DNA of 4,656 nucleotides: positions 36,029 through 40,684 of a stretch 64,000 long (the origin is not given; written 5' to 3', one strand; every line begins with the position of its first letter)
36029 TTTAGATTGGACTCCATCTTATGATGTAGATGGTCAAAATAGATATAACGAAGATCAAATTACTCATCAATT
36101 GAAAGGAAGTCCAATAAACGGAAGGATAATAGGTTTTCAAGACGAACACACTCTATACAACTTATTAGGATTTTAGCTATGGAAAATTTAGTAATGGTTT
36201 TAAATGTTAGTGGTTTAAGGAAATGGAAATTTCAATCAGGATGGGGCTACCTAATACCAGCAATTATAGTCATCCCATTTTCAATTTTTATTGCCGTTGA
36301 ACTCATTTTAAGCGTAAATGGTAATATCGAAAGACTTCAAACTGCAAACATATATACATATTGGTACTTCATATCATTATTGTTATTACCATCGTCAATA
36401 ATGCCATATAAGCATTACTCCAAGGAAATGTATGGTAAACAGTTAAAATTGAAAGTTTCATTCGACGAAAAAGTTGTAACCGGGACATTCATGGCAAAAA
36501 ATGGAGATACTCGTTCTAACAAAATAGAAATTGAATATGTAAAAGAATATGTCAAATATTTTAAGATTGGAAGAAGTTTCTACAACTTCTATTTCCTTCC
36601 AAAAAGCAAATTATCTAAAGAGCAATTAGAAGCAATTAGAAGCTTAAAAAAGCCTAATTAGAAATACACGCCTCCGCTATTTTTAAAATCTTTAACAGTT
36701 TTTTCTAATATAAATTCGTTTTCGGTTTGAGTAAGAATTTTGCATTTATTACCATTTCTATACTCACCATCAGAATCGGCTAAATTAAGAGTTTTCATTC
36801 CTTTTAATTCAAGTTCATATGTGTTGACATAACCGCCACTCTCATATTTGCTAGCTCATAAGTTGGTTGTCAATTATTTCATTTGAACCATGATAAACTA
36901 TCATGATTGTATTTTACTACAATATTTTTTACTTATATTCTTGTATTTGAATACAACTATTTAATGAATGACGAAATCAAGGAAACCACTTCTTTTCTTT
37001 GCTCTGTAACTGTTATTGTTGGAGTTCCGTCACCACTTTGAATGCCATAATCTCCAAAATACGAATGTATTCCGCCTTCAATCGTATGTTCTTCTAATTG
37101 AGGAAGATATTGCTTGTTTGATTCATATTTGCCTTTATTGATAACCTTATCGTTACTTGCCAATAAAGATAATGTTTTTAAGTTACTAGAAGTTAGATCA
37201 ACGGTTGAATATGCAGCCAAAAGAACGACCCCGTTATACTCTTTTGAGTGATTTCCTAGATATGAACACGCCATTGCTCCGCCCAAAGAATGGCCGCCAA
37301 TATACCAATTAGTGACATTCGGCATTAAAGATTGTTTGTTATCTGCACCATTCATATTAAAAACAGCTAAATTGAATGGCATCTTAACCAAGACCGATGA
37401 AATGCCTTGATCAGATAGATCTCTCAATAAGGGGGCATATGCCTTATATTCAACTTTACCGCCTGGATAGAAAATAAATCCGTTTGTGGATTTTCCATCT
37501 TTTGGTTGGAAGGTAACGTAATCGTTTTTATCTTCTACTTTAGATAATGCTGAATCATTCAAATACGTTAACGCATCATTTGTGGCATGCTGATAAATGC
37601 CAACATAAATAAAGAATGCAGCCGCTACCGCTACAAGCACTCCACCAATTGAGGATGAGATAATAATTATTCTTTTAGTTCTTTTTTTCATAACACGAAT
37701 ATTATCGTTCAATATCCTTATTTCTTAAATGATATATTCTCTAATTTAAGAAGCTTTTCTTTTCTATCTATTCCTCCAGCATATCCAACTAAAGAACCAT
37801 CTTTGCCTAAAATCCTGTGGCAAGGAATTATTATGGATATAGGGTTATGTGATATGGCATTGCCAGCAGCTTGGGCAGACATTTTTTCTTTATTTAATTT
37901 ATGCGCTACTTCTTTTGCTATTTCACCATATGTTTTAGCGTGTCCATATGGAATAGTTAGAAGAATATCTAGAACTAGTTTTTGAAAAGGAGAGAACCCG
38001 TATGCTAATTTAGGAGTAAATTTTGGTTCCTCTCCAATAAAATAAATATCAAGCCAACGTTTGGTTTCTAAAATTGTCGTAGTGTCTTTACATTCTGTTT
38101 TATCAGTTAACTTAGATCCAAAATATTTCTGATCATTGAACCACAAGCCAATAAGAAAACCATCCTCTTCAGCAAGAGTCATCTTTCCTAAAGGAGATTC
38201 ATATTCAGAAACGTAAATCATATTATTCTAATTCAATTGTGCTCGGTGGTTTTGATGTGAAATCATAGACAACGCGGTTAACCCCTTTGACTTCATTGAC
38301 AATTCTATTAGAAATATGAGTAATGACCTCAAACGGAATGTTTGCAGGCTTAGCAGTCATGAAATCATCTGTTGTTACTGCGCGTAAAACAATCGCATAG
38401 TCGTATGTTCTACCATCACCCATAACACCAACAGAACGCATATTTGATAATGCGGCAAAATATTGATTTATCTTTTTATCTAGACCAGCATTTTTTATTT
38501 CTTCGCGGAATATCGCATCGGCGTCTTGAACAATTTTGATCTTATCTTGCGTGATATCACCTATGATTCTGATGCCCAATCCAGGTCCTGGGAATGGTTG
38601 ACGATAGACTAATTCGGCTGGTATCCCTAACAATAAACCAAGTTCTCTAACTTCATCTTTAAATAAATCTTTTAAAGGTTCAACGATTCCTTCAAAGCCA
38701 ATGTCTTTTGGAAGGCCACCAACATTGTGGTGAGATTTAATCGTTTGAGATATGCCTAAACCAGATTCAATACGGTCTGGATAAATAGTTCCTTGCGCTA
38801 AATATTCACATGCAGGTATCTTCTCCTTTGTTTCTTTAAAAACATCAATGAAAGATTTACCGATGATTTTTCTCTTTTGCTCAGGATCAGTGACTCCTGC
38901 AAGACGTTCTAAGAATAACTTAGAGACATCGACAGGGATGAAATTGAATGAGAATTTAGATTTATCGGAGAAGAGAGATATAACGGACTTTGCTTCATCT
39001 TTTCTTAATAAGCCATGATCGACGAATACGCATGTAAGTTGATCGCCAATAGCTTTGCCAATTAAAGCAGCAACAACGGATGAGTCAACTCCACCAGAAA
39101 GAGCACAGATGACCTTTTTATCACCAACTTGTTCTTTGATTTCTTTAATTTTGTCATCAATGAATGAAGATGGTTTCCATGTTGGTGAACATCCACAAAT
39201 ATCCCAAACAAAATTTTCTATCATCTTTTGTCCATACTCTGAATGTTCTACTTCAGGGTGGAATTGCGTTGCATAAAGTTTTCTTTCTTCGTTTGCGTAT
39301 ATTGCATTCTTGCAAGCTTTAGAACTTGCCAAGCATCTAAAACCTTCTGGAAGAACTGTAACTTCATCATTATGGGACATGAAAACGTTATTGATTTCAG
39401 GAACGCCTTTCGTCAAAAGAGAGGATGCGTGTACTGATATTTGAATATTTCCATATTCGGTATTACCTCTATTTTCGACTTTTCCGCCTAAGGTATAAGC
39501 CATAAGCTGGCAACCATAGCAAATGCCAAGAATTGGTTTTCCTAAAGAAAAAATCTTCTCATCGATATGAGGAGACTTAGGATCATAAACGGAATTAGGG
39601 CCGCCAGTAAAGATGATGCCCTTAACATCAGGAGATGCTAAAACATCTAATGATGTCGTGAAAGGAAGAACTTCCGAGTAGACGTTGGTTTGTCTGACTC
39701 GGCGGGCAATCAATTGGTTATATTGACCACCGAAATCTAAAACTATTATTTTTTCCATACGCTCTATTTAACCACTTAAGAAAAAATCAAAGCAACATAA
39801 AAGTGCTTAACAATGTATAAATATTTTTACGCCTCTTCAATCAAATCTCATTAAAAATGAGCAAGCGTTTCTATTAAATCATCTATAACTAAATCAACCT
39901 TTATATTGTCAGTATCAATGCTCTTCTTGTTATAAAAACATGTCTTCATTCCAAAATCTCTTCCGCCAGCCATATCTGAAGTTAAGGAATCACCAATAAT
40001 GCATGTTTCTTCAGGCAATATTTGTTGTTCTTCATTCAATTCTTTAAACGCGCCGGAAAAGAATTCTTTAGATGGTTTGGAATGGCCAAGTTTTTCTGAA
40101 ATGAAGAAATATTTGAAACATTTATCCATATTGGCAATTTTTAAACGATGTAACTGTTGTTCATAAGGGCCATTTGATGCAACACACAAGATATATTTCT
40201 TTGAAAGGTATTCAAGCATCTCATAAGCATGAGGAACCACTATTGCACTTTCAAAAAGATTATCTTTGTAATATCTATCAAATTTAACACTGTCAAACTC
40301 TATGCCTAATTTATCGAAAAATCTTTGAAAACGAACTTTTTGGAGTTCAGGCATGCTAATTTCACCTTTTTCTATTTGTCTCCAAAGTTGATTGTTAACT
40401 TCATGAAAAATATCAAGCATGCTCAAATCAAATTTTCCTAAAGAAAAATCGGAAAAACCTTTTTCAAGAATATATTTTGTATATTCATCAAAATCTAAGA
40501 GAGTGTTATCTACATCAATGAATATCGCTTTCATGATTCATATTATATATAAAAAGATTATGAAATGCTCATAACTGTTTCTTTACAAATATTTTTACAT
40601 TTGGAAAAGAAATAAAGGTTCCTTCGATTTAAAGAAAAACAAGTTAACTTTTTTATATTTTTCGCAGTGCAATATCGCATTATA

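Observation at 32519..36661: Tandemly duplicated two-gene module: secreted PPC-domain protein with C-terminal hydrophobic hairpin + small 2-TM membrane protein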

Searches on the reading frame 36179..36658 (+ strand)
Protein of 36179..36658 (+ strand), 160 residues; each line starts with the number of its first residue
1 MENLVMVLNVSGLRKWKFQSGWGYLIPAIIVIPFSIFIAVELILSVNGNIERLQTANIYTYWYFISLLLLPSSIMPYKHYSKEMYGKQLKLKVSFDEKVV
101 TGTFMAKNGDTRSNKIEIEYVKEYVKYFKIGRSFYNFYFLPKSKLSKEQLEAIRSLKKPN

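Call 5: search_protein_families(library=pfam, proteins=[window:36179-36658:+], max_evalue=1)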
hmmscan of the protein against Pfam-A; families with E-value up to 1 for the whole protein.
window:36179-36658:+ (160 aa): 4 families
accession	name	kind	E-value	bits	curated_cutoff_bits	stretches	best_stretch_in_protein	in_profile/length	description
PF14317.12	YcxB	-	0.062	13.5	23.3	1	135-156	39-60/61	YcxB-like protein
PF01298.24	TbpB_B_D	-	0.13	13.3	26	1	79-119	28-68/126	C-lobe and N-lobe beta barrels of Tf-binding protein B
PF20020.4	DUF6431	-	0.16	12.3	26.6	1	69-89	44-64/82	Domain of unknown function (DUF6431)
PF07256.17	DUF1435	-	0.64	10.7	22.9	0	17-33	5-21/75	Protein of unknown function (DUF1435)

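Call 6: search_protein_families(library=ncbifam, proteins=[window:36179-36658:+], max_evalue=1)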
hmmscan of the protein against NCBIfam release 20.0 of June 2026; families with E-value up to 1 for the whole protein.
window:36179-36658:+ (160 aa): 0 families

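Call 7: search_protein_families(library=padloc, proteins=[window:36179-36658:+], max_evalue=1)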
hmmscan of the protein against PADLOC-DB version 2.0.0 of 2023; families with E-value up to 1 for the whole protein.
window:36179-36658:+ (160 aa): 0 families

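Call 102: search_protein_families(library=phrogs, proteins=[window:36179-36658:+], max_evalue=0.01)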
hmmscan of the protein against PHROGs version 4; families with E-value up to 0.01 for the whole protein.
window:36179-36658:+ (160 aa): 0 families

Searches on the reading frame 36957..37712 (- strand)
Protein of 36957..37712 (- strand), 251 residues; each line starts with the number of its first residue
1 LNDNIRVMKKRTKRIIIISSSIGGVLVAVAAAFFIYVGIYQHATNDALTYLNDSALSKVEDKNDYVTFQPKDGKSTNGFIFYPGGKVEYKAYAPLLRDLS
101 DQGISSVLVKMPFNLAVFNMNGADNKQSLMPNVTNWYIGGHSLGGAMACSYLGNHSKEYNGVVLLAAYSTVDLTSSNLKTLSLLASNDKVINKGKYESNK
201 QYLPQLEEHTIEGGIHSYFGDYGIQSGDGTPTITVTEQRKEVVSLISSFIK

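Call 27: search_protein_families(library=pfam, proteins=[window:36957-37712:-], max_evalue=0.00001)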
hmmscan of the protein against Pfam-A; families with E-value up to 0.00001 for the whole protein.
window:36957-37712:- (251 aa): 3 families
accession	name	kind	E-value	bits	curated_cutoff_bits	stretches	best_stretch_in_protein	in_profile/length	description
PF12695.13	Abhydrolase_5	-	1.4e-47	161.9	27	1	79-239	2-163/164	Alpha/beta hydrolase family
PF12146.15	Hydrolase_4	-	1.3e-07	31.6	27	0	135-173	77-115/239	Serine aminopeptidase, S33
PF00561.26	Abhydrolase_1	-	2.2e-06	28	25.8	0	134-167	69-102/245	alpha/beta hydrolase fold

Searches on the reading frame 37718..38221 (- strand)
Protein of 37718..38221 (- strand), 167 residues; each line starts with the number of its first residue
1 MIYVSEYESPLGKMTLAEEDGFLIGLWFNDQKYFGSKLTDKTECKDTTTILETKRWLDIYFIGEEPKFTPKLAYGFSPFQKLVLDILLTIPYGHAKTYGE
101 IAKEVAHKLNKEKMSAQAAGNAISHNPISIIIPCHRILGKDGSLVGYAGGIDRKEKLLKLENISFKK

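Call 27: search_protein_families(library=pfam, proteins=[window:37718-38221:-], max_evalue=0.00001)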
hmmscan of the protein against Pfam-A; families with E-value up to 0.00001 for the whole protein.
window:37718-38221:- (167 aa): 2 families
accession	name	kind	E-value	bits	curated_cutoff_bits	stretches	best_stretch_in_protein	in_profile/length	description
PF01035.26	DNA_binding_1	-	3.1e-28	97.9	27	1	78-162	1-80/81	6-O-methylguanine DNA methyltransferase, DNA binding domain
PF02870.21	Methyltransf_1N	-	1.8e-07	32.1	21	1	2-72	1-69/71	6-O-methylguanine DNA methyltransferase, ribonuclease-like domain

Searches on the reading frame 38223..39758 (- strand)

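Call 27: search_protein_families(library=pfam, proteins=[window:38223-39758:-], max_evalue=0.00001)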
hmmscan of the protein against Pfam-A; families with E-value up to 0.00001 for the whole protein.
window:38223-39758:- (511 aa): 5 families
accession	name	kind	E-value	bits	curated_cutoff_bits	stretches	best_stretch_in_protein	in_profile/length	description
PF00958.27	GMP_synt_C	-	5.3e-42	142.2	27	1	419-509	1-91/92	GMP synthase C terminal domain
PF00117.34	GATase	-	5.8e-42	144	22.8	1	6-186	2-189/190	Glutamine amidotransferase class-I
PF02540.23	NAD_synthase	-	1.7e-10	40.9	21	1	202-260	7-66/242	NAD synthase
PF07722.19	Peptidase_C26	-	6.8e-09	36.2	20.5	1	68-169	100-219/219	Peptidase C26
PF03054.22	tRNA_Me_trans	-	9.6e-06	25.8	20.6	0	214-247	1-33/202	tRNA methyl transferase HUP domain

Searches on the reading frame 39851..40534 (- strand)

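Call 27: search_protein_families(library=pfam, proteins=[window:39851-40534:-], max_evalue=0.00001)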
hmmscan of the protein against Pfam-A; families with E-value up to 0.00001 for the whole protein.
window:39851-40534:- (227 aa): 3 families
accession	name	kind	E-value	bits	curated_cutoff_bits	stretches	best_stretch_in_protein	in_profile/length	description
PF00702.32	Hydrolase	-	2e-19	71.2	26.4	1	1-195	1-191/191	haloacid dehalogenase-like hydrolase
PF13419.12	HAD_2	-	6.7e-19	69.1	23.8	1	6-199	3-176/178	Haloacid dehalogenase-like hydrolase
PF13242.12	Hydrolase_like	-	1.5e-10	41.3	22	1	152-222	3-74/75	HAD-hyrolase-like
